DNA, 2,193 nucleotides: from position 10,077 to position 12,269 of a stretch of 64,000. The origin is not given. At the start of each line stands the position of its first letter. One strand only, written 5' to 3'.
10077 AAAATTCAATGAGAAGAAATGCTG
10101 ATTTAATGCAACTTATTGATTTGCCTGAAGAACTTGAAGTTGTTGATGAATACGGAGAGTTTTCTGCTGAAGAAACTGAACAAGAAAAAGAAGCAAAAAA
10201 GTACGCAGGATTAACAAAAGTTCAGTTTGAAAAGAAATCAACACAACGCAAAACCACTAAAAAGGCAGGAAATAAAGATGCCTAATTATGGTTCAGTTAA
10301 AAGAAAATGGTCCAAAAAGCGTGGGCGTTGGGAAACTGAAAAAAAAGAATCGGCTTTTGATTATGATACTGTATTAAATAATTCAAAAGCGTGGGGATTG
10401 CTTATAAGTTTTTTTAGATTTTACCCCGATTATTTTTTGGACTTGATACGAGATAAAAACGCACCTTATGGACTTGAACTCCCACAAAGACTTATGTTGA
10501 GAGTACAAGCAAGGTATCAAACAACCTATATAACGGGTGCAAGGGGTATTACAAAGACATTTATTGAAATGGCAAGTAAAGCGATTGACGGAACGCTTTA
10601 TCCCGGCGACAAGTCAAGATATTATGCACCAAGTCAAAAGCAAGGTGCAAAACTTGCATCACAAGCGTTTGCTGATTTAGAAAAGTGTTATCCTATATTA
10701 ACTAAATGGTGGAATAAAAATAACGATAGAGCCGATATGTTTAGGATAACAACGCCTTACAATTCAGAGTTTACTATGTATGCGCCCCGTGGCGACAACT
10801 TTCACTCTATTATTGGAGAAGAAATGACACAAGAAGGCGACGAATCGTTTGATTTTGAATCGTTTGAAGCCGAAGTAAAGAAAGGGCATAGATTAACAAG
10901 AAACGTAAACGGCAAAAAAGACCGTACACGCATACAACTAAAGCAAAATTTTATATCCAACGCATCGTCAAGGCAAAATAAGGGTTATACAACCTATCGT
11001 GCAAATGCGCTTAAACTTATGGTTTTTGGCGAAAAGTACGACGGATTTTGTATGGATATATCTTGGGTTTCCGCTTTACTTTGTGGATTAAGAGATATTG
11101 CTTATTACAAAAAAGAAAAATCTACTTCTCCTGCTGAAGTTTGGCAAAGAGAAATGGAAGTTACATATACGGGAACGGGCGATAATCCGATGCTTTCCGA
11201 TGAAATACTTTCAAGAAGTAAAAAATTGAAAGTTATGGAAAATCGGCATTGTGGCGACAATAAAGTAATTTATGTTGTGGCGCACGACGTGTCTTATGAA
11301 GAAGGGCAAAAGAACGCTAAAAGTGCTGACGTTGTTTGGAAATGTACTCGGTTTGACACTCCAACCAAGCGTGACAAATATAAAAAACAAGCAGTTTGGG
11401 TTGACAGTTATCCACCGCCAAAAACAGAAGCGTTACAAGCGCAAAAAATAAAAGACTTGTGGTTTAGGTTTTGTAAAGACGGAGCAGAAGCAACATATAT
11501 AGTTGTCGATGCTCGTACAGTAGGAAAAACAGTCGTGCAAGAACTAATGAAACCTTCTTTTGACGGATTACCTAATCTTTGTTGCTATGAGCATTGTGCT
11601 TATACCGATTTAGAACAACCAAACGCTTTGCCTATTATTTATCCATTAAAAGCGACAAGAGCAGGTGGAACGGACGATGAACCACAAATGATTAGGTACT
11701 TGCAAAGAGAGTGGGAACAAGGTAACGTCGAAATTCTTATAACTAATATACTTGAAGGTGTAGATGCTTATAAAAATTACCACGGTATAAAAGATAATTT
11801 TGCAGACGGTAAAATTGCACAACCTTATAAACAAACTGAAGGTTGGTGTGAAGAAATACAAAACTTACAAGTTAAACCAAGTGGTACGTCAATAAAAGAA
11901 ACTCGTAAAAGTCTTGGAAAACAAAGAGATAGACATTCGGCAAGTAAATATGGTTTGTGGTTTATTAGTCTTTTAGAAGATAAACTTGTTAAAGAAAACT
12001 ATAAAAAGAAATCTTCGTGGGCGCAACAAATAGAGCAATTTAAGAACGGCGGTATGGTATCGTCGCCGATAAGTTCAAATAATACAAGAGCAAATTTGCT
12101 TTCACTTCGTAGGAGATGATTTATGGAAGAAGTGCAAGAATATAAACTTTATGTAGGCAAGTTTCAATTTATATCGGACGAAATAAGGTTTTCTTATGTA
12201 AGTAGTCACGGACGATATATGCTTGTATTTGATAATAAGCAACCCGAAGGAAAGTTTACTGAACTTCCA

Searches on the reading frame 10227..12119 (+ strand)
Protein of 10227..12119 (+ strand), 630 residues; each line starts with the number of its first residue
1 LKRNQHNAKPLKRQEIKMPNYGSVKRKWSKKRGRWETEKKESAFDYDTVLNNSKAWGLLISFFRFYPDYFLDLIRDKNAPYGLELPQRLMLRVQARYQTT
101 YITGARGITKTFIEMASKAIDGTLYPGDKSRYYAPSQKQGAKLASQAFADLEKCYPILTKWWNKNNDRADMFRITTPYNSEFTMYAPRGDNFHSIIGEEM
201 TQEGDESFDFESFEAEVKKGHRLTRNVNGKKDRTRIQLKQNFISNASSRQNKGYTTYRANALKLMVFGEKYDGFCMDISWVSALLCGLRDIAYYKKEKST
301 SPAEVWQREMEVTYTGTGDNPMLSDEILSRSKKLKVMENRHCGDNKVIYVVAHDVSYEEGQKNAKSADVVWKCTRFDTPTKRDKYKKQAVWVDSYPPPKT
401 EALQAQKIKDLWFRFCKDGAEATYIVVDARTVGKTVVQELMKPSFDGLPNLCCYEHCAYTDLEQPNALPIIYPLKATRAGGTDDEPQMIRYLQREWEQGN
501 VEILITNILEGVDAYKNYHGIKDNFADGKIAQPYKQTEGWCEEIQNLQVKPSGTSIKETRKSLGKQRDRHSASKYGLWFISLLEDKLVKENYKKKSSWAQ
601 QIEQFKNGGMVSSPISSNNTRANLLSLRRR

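Call 9: search_protein_families(library=phrogs, proteins=[window:10227-12119:+], max_evalue=0.00001)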
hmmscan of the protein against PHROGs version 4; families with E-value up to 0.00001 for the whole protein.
window:10227-12119:+ (630 aa): 2 families
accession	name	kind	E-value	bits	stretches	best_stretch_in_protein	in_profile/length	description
phrog_15503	-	unknown function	2.2e-16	61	1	45-167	33-155/245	-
phrog_24618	-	unknown function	9.3e-09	36.3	1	380-599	7-224/230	-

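Call 38: search_protein_families(library=pfam, proteins=[window:10227-12119:+], max_evalue=0.01)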
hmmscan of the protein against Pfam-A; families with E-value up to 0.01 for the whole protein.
window:10227-12119:+ (630 aa): 0 families
